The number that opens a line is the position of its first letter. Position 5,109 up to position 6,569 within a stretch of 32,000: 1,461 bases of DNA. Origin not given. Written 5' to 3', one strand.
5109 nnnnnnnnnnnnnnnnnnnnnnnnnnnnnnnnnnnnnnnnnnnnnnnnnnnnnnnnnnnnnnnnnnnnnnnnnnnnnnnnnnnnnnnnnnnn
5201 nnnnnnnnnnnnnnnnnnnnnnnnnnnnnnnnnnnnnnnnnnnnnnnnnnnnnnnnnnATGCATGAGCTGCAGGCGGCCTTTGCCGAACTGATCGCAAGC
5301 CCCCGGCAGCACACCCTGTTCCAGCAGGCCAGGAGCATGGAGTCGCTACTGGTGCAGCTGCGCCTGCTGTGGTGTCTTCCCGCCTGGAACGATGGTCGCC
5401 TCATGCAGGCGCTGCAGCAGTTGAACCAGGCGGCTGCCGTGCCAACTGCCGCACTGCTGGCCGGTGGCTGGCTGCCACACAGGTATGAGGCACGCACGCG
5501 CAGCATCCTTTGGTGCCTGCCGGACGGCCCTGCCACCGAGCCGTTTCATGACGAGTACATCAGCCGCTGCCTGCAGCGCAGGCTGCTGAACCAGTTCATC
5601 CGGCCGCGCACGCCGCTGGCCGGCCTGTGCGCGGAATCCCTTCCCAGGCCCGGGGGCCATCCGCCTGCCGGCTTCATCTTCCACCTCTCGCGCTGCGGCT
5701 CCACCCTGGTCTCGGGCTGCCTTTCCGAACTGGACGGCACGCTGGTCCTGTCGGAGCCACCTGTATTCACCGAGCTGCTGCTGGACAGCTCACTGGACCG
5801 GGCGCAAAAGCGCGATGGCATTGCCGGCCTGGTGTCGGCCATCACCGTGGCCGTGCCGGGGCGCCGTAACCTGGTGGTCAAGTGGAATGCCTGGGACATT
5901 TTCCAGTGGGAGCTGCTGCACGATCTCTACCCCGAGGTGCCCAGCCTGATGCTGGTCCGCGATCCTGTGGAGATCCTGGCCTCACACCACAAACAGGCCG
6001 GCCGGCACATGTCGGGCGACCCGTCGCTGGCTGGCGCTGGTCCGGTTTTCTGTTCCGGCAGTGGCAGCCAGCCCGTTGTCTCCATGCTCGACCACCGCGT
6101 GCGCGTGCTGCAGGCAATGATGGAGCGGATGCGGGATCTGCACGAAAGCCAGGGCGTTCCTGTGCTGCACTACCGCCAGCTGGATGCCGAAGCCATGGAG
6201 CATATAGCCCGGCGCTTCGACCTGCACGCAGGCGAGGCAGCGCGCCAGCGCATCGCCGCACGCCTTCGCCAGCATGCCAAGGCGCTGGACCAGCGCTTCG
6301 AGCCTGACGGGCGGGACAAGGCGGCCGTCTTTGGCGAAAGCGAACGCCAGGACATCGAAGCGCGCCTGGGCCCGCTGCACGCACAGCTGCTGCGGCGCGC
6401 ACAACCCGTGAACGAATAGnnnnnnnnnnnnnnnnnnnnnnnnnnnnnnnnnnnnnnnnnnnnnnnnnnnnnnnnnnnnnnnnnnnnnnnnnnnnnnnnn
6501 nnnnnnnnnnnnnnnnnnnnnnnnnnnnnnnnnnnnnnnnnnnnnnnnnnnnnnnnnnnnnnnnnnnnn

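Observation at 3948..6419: Orphan PAPS-generating hydroxylate-then-sulfate operon: APS kinase, Asp/Asn beta-hydroxylase-family cupin, sulfotransferase-like protein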

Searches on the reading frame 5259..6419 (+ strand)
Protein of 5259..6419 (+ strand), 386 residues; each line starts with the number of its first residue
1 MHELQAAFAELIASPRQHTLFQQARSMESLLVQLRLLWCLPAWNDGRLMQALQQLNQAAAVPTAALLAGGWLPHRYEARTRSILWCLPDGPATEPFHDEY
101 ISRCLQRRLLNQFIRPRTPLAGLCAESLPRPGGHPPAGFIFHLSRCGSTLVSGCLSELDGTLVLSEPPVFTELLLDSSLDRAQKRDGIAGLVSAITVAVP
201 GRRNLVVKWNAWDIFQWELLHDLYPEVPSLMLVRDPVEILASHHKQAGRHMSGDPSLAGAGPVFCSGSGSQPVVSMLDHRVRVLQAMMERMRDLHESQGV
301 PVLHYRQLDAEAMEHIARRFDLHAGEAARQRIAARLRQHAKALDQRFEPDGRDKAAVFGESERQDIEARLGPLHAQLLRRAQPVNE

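Call 3: search_protein_families(library=pfam, proteins=[window:5259-6419:+], max_evalue=0.01)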
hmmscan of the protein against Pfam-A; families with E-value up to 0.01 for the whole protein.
window:5259-6419:+ (386 aa): 0 families

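Call 4: search_protein_families(library=ncbifam, proteins=[window:5259-6419:+], max_evalue=0.01)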
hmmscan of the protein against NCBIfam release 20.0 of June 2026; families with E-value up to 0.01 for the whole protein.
window:5259-6419:+ (386 aa): 1 family
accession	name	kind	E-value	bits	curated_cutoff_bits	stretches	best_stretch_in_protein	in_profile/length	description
NF052394.1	NodProtNoeE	equivalog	0.0002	20.2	500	1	180-319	75-212/387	nodulation protein NoeE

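Call 10: find_homologous_proteins(query=window:5259-6419:+, max_evalue=0.001)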
Query window:5259-6419:+ (386 aa): 518 proteins with E <= 0.001 among 8000 candidates; the best 120 are listed.
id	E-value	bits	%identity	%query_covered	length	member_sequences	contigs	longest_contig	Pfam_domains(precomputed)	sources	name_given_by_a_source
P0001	2.0e-249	845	97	100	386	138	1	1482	-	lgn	-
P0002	1.8e-228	776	90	100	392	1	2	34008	-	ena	-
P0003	1.3e-227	773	90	100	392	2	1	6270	-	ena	-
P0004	2.8e-217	739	86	100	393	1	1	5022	-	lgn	-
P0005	5.5e-211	719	84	100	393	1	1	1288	-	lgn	-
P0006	8.1e-209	711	84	100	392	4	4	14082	-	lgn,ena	-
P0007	9.3e-209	711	83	100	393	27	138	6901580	-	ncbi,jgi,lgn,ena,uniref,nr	ncbi:sulfotransferase family protein [Delftia lacustris]|jgi:hypothetical protein|uniref:hypothetica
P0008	1.4e-207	707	82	100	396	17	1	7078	-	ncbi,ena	-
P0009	5.9e-177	607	74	99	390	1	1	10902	-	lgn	-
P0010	1.6e-169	582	70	99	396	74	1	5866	-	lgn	-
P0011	2.0e-158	546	65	100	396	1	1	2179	-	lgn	-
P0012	2.1e-133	463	55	100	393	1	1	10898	-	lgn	-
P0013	6.5e-130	452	55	100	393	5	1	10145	-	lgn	-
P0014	1.9e-113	397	53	100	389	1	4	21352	-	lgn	-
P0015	1.3e-112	395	53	98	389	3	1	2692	-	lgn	-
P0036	1.7e-102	361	50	99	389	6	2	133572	-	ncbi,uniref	ncbi:sulfotransferase family protein [Acidovorax sp. NPDC077693]|uniref:sulfotransferase family prot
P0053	1.6e-96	342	45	98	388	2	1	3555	PF13469.13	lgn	-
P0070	1.9e-93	332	46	98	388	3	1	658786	-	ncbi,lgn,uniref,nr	ncbi:sulfotransferase family protein [Cellvibrio fibrivorans]|uniref:Sulfotransferase family protein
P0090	5.9e-92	327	45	98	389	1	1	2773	PF13469.13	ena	-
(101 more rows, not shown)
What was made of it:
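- Checked: It has 518 database relatives at E<=1e-3, with the best 120 listed all at E<=1e-89 (call 10).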

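Call 12: find_encoding_contigs(protein=P0007, flank=8000, max_places=4)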
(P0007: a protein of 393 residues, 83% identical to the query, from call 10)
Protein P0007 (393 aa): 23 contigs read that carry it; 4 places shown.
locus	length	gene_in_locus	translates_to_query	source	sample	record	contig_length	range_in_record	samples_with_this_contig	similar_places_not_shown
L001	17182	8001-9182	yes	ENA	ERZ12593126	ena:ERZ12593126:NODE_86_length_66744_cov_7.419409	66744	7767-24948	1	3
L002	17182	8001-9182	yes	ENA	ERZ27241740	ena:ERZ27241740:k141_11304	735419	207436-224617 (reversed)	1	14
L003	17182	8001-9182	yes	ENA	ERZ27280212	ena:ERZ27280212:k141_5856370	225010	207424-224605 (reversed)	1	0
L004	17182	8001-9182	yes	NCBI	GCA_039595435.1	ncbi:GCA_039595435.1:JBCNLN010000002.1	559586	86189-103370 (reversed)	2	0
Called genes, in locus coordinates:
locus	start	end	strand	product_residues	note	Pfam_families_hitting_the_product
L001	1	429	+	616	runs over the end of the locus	PF02203:TarH (weak), PF12729:4HB_MCP_1, PF00672:HAMP, PF00015:MCPsignal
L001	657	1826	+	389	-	PF03462:PCRF, PF00472:RF-1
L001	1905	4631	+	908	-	PF17900:Peptidase_M1_N, PF01433:Peptidase_M1, PF11940:DUF3458, PF17432:DUF3458_C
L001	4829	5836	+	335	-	PF00316:FBPase, PF18913:FBPase_C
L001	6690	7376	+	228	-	PF01583:APS_kinase, PF13238:AAA_18 (weak), PF13671:AAA_33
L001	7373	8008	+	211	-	PF05118:Asp_Arg_Hydrox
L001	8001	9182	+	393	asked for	-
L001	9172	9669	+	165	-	PF13302:Acetyltransf_3 (weak), PF00583:Acetyltransf_1, PF13673:Acetyltransf_10, PF13508:Acetyltransf_7, PF08445:FR47 (weak)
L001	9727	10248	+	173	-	PF07484:Collar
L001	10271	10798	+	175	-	PF07484:Collar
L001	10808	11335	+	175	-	PF07484:Collar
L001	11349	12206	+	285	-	PF00685:Sulfotransfer_1, PF13469:Sulfotransfer_3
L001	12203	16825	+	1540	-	PF14252:DUF4347, PF25059:FN3_DSCAM-DSCAML_C (faint), PF00041:fn3 (weak), PF18203:IPTL-CTERM (weak)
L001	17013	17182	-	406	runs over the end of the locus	PF07690:MFS_1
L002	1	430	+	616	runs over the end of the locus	PF02203:TarH (weak), PF12729:4HB_MCP_1, PF00672:HAMP, PF00015:MCPsignal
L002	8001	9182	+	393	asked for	-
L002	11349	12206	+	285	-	PF00685:Sulfotransfer_1, PF13469:Sulfotransfer_3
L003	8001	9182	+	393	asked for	-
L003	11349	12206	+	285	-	PF00685:Sulfotransfer_1, PF13469:Sulfotransfer_3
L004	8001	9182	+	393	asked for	-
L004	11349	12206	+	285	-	PF00685:Sulfotransfer_1, PF13469:Sulfotransfer_3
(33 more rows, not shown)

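Call 13: find_encoding_contigs(protein=P0070, flank=8000, max_places=2)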
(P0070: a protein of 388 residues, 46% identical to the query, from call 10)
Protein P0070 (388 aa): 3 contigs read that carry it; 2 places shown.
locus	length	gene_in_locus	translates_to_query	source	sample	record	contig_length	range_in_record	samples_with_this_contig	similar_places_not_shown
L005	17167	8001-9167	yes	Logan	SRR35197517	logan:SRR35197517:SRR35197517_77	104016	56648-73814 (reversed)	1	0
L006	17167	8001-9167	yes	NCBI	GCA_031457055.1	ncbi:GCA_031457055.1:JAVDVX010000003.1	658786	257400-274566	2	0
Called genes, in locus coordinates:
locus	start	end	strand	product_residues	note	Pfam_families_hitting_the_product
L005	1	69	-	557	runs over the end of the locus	PF27085:Aq_1262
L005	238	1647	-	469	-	PF13688:Reprolysin_5, PF13582:Reprolysin_3 (weak)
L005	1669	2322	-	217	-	PF27177:BamI_lipocalin (weak)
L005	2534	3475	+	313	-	PF08668:HDOD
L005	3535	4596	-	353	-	PF01904:DUF72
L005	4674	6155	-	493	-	PF04820:Trp_halogenase, PF12831:FAD_oxidored (faint), PF13454:NAD_binding_9 (faint)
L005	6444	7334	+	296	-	PF03547:Mem_trans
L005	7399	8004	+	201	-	PF05118:Asp_Arg_Hydrox, PF07883:Cupin_2 (faint)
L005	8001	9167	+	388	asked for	-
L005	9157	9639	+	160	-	PF13302:Acetyltransf_3 (weak), PF00583:Acetyltransf_1, PF13673:Acetyltransf_10 (faint), PF13508:Acetyltransf_7, PF08445:FR47 (weak)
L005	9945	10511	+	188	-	PF07484:Collar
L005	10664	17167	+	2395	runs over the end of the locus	PF25059:FN3_DSCAM-DSCAML_C (faint), PF26182:Ig_NUP210_5th (faint), PF00041:fn3, PF16656:Pur_ac_phosph_N (faint), PF00041:fn3, PF17892:Cadherin_5, PF17963:Big_9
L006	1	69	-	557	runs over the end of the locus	PF27085:Aq_1262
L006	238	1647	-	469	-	PF13688:Reprolysin_5, PF13582:Reprolysin_3 (weak)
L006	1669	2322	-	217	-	PF27177:BamI_lipocalin (weak)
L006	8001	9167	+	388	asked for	-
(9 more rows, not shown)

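Call 14: find_encoding_contigs(protein=P0002, flank=10000, max_places=2)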
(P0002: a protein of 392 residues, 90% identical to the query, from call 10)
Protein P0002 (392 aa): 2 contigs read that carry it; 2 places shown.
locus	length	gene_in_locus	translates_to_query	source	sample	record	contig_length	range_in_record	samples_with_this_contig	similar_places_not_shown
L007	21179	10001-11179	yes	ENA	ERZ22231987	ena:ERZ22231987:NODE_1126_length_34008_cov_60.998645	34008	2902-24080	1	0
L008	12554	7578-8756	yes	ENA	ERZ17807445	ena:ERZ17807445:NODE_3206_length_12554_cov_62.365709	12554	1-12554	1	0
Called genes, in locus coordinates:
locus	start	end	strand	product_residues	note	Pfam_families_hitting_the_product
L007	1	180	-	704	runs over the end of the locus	-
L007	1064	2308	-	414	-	-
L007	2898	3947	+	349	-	PF03462:PCRF, PF00472:RF-1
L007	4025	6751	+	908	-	PF17900:Peptidase_M1_N, PF01433:Peptidase_M1, PF11940:DUF3458, PF17432:DUF3458_C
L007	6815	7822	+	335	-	PF00316:FBPase, PF18913:FBPase_C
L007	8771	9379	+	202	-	PF01583:APS_kinase, PF13238:AAA_18 (weak), PF13671:AAA_33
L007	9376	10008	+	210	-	PF05118:Asp_Arg_Hydrox, PF07883:Cupin_2 (faint)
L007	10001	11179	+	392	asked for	-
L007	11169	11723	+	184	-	PF13302:Acetyltransf_3 (weak), PF00583:Acetyltransf_1, PF13673:Acetyltransf_10, PF13508:Acetyltransf_7, PF08445:FR47 (weak)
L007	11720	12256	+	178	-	PF07484:Collar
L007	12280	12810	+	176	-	PF07484:Collar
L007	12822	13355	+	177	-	PF07484:Collar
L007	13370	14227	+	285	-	PF00685:Sulfotransfer_1, PF13469:Sulfotransfer_3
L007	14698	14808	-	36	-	-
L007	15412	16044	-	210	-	-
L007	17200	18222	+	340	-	PF00041:fn3, PF18203:IPTL-CTERM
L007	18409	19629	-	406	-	PF07690:MFS_1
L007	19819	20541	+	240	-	PF01614:IclR_C (faint), PF09339:HTH_IclR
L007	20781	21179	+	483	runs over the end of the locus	PF00171:Aldedh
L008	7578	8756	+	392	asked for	-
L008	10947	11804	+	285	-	PF00685:Sulfotransfer_1, PF13469:Sulfotransfer_3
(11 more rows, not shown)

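Call 15: find_encoding_contigs(protein=P0009, flank=10000, max_places=2)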
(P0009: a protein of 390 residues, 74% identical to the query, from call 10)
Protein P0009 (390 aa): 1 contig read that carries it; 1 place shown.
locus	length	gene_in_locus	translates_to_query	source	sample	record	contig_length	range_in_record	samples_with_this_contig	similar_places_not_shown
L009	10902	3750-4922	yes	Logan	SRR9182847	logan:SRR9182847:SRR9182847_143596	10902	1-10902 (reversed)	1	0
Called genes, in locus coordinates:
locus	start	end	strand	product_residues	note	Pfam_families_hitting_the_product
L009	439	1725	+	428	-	PF05787:PhoX (faint), PF25021:TEN_NHL (weak), PF08450:SGL (faint), PF22807:TrAA12 (faint), PF06739:SBBP (faint), PF25021:TEN_NHL, PF01436:NHL (weak), PF25021:TEN_NHL, +3 more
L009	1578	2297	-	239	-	-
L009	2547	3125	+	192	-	PF01583:APS_kinase, PF13671:AAA_33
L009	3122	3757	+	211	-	PF05118:Asp_Arg_Hydrox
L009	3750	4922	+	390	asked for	-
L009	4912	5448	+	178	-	PF00583:Acetyltransf_1, PF13673:Acetyltransf_10, PF13508:Acetyltransf_7, PF08445:FR47 (weak)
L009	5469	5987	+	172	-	PF07484:Collar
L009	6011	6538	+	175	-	PF07484:Collar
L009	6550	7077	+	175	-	PF07484:Collar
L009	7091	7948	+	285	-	PF00685:Sulfotransfer_1, PF13469:Sulfotransfer_3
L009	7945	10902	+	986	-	?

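Call 16: find_encoding_contigs(protein=P0036, flank=10000, max_places=2)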
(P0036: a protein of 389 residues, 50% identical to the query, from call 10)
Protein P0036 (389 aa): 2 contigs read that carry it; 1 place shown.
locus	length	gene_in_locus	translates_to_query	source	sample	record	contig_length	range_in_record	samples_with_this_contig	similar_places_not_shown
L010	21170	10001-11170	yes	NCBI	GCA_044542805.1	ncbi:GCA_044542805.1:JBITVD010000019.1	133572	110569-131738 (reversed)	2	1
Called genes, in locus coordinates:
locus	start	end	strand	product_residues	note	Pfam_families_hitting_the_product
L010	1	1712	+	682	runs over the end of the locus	PF26965:MimR_N, PF01590:GAF, PF00158:Sigma54_activat, PF14532:Sigma54_activ_2, PF25601:AAA_lid_14, PF02954:HTH_8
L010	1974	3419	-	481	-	PF00672:HAMP, PF26769:HAMP_PhoQ (weak), PF00512:HisKA, PF02518:HATPase_c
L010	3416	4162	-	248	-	PF00072:Response_reg, PF00486:Trans_reg_C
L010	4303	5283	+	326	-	PF00135:COesterase, PF20434:BD-FAE, PF07859:Abhydrolase_3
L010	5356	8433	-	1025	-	PF02463:SMC_N (faint), PF03193:RsgA_GTPase (faint), PF13191:AAA_16 (faint), PF13476:AAA_23 (faint), PF20703:nSTAND1 (faint), PF00005:ABC_tran (faint), PF17760:UvrA_inter, PF17755:UvrA_DNA-bind, +1 more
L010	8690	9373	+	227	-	PF01583:APS_kinase, PF13671:AAA_33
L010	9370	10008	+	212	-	PF05118:Asp_Arg_Hydrox, PF07883:Cupin_2 (faint)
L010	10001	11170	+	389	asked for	-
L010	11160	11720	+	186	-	PF00583:Acetyltransf_1, PF13673:Acetyltransf_10, PF13508:Acetyltransf_7, PF08445:FR47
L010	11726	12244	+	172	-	PF07484:Collar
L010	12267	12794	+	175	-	PF07484:Collar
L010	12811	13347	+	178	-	PF07484:Collar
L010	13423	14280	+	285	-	PF00685:Sulfotransfer_1, PF13469:Sulfotransfer_3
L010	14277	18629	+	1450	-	PF14252:DUF4347, PF00041:fn3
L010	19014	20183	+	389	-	PF00083:Sugar_tr, PF07690:MFS_1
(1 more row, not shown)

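Call 21: find_related_loci(query=A1, collection=genome_contigs, flank=10000)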
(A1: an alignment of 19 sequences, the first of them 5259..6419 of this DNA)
Query A1 (386 aa) in genome_contigs; peptide patterns used: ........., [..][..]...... (x = any residue, [..] = any of these).
317 stretches matched a pattern; 307 encode a relative of the query (tblastn E <= 1e-3); the best 80 are kept; 78 distinct loci.
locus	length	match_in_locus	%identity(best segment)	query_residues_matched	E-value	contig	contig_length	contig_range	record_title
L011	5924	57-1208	70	1-381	6e-158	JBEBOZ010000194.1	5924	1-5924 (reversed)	MAG: Comamonas sp. isolate T1.bin.160 NODE_19365_length_5924_cov_14.710513, whole genome shotgun sequence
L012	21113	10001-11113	52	3-378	6e-114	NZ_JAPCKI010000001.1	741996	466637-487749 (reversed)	Acidovorax benzenivorans strain D2M1 NODE_1_length_741996_cov_117.008675, whole genome shotgun sequence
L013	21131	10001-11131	50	3-384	4e-109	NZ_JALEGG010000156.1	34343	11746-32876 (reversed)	MAG: Acidovorax sp. isolate CC_bin31 k97_120064, whole genome shotgun sequence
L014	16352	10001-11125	49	1-380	4e-107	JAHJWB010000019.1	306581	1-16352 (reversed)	MAG: Gammaproteobacteria bacterium isolate OSS_A.mb.6 OSS_A.mb.6_k119_253691, whole genome shotgun sequence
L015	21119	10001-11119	49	1-378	4e-103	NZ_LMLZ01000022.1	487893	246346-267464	Acidovorax sp. Leaf78 contig_5, whole genome shotgun sequence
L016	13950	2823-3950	45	1-381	1e-99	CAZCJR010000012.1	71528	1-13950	MAG TPA_asm: uncultured Cellvibrionaceae bacterium isolate SRP062349_co2_241 genome assembly, contig: NODE_233_length_71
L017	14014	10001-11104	45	4-377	8e-98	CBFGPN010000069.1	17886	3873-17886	MAG TPA_asm: uncultured Cellvibrio sp. isolate SRR14536361_metabat2_2 genome assembly, contig: ERZ27321110.1312, whole g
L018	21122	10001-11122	45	1-378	2e-97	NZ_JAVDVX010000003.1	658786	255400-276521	Cellvibrio fibrivorans strain BE190 Ga0454542_03, whole genome shotgun sequence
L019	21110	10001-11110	44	8-381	9e-97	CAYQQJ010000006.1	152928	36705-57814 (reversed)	MAG TPA_asm: uncultured Cellvibrionaceae bacterium isolate SRP263527_co1_87 genome assembly, contig: NODE_41_length_1529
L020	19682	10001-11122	45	1-377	8e-97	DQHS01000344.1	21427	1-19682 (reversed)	MAG TPA_asm: Cellvibrio sp. isolate UBA8526 contig_137020, whole genome shotgun sequence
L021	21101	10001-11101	47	8-380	3e-94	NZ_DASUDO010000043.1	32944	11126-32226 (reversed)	MAG: Arenimonas sp. isolate SMAG_U1328 k141_1338949, whole genome shotgun sequence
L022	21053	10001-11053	46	6-362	4e-94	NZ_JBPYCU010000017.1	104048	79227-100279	Cellvibrio sp. ARAG 10.3 NODE_17_length_104048_cov_80.843283, whole genome shotgun sequence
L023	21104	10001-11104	42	8-381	2e-93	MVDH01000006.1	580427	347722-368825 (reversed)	MAG: Cellvibrio sp. 79 Scaffold_6, whole genome shotgun sequence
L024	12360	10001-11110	43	1-378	1e-93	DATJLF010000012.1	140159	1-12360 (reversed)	MAG TPA_asm: Cellvibrio sp. isolate SMAG_U15612 k141_260491, whole genome shotgun sequence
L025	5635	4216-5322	43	1-377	8e-94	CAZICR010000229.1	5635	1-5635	MAG TPA_asm: uncultured Cellvibrionaceae bacterium isolate binchicken_co214_42 genome assembly, contig: NODE_19911_lengt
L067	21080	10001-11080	32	1-366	3e-52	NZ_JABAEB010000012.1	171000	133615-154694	Shewanella oncorhynchi strain S-1 Seq12, whole genome shotgun sequence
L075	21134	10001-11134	29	2-386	4e-34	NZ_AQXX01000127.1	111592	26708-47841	Hahella ganghwensis DSM 17046 F566DRAFT_scaffold00018.18_C, whole genome shotgun sequence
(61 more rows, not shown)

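Call 25: predict_structure(alignment_id=A1)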
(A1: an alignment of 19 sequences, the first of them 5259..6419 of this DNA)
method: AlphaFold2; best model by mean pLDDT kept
length: 386 residues; sequences in the alignment: 19
mean_pLDDT: 87.8   pTM: 0.87
mean pLDDT of the five models: 87.8, 87.5, 86.0, 85.8, 85.1
residues with pLDDT >= 90: 226; 70-90: 140; 50-70: 15; < 50: 5
segments of 3 or more residues with pLDDT < 50: none
pLDDT, mean of each block of 10 residues (from residue 1): 88 89 88 92 93 88 88 94 93 83 93 92 74 79 86 90 93 93 93 87 92 93 93 93 79 82 68 77 95 93 89 92 91 87 79 88 95 92 53
secondary structure, 60 per line:
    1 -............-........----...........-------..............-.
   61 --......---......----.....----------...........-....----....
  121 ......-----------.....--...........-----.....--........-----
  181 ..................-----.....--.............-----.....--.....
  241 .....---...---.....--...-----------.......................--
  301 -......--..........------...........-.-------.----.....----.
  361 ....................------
elements in order: H2-13 H15-22 H27-37 H45-58 H63-68 E72-77 E82-86 H97-107 H109-112 E117-119 H120-126 E138-142 H145-155 E161-165 H168-175 H181-198 E204-208 H211-223 E229-233 H236-245 H255-259 H276-298 E302-304 H310-319 H326-336 H351-355 H360-380
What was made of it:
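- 5259..6419 (+): Sulfotransferase-fold protein, 386 aa (ORF3). It has an N-terminal extra domain (about residues 1-135) plus a PAPS-binding domain. The last two codons and the stop come from the deletion junction. AF2 pLDDT 87.8, pTM 0.87 (call 25).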

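Call 29: search_solved_structures(query=A1, max_evalue=1, show_alignments=2)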
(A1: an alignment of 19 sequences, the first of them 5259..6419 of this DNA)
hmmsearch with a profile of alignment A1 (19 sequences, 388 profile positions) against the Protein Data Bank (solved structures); distinct sequences matched with E-value up to 1: 0.
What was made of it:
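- On PAPS-dependent sulfotransferases: A profile search of PDB sequences found nothing (call 29).
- Closest known: Dedicated PAPS supply next to a sulfotransferase: NodPQ/NodH. Different: ORF3 has no detectable sequence match to any solved sulfotransferase (call 29).
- Tried and rejected: No hits (call 29).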

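Call 30: fold_search(model_id=the predicted structure, library=pdb)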
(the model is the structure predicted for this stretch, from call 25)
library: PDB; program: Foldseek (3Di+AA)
matches with E <= 10: 490; with E <= 0.001: 1
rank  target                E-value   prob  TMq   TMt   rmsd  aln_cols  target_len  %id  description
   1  8w5z_A                6.2e-04  1.00  0.39  0.45   7.0       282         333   16  Crystal structure of tick tyrosylprotein sulfotransferase reveals the activation mechanism of tick anticoagulant prote (released 2024-04-10)
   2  3rnl                  1.5e-03  1.00  0.38  0.56   7.6       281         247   14  Crystal Structure of Sulfotransferase from Alicyclobacillus acidocaldarius (released 2011-06-29)
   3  9wwe                  1.5e-03  1.00  0.36  0.43   7.9       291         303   14  Crystal structure of human tyrosylprotein sulfotransferase 2 (TPST2) in cation-bound state (released 2025-12-31)
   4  2z6v                  3.5e-03  1.00  0.40  0.39  13.0       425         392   12  Crystal structure of sulfotransferase STF9 from Mycobacterium avium (released 2008-09-09)
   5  3ap1_A                3.6e-03  1.00  0.36  0.44   8.0       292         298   15  Crystal structure of human tyrosylprotein sulfotransferase-2 complexed with PAP and C4 peptide (released 2011-10-26)
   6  3ap3_D                4.2e-03  1.00  0.39  0.49   7.6       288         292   15  Crystal structure of human tyrosylprotein sulfotransferase-2 complexed with PAP (released 2011-10-26)
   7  3ap3_C                5.5e-03  1.00  0.34  0.44   9.6       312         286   13  Crystal structure of human tyrosylprotein sulfotransferase-2 complexed with PAP (released 2011-10-26)
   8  5wri_A                6.1e-03  1.00  0.35  0.47   7.8       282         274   14  Crystal structure of human tyrosylprotein sulfotransferase-1 complexed with PAP and C4 peptide (released 2017-09-13)
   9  5wrj_A                6.6e-03  1.00  0.36  0.48   7.9       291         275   13  Crystal structure of human tyrosylprotein sulfotransferase-1 complexed with PAP and gastrin peptide (released 2017-09-06)
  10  3ap3_B                7.0e-03  1.00  0.38  0.49   9.3       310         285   16  Crystal structure of human tyrosylprotein sulfotransferase-2 complexed with PAP (released 2011-10-26)
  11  4gbm                  7.0e-03  1.00  0.32  0.42  10.9       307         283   13  Sulfotransferase Domain from the Curacin Biosynthetic Pathway (released 2012-10-17)
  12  3ap3_A                8.8e-03  1.00  0.39  0.51   7.5       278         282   14  Crystal structure of human tyrosylprotein sulfotransferase-2 complexed with PAP (released 2011-10-26)
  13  5wrj_C                1.1e-02  1.00  0.36  0.49   8.0       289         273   13  Crystal structure of human tyrosylprotein sulfotransferase-1 complexed with PAP and gastrin peptide (released 2017-09-06)
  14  3ap1_B                1.1e-02  1.00  0.35  0.43   8.4       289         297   14  Crystal structure of human tyrosylprotein sulfotransferase-2 complexed with PAP and C4 peptide (released 2011-10-26)
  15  2zq5                  1.2e-02  1.00  0.37  0.39   9.0       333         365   14  Crystal structure of sulfotransferase STF1 from Mycobacterium tuberculosis H37Rv (type1 form) (released 2009-09-29)
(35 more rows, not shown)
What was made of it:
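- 5259..6419 (+): The top 31 Foldseek PDB hits are all sulfotransferases, led by tick and human tyrosylprotein sulfotransferases, 3rnl, Stf9, Stf1 and the CurM sulfotransferase domain (call 30).
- On PAPS-dependent sulfotransferases: Foldseek PDB ranks 1-31 are all sulfotransferases, best E 6.2e-4 (call 30).
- Closest known: Dedicated PAPS supply next to a sulfotransferase: NodPQ/NodH. Same: As with RaxST, ORF3's nearest solved structures are tyrosylprotein sulfotransferases (call 30).
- Closest known: Tyrosylprotein sulfotransferases. Same: They are the best structural matches (call 30).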
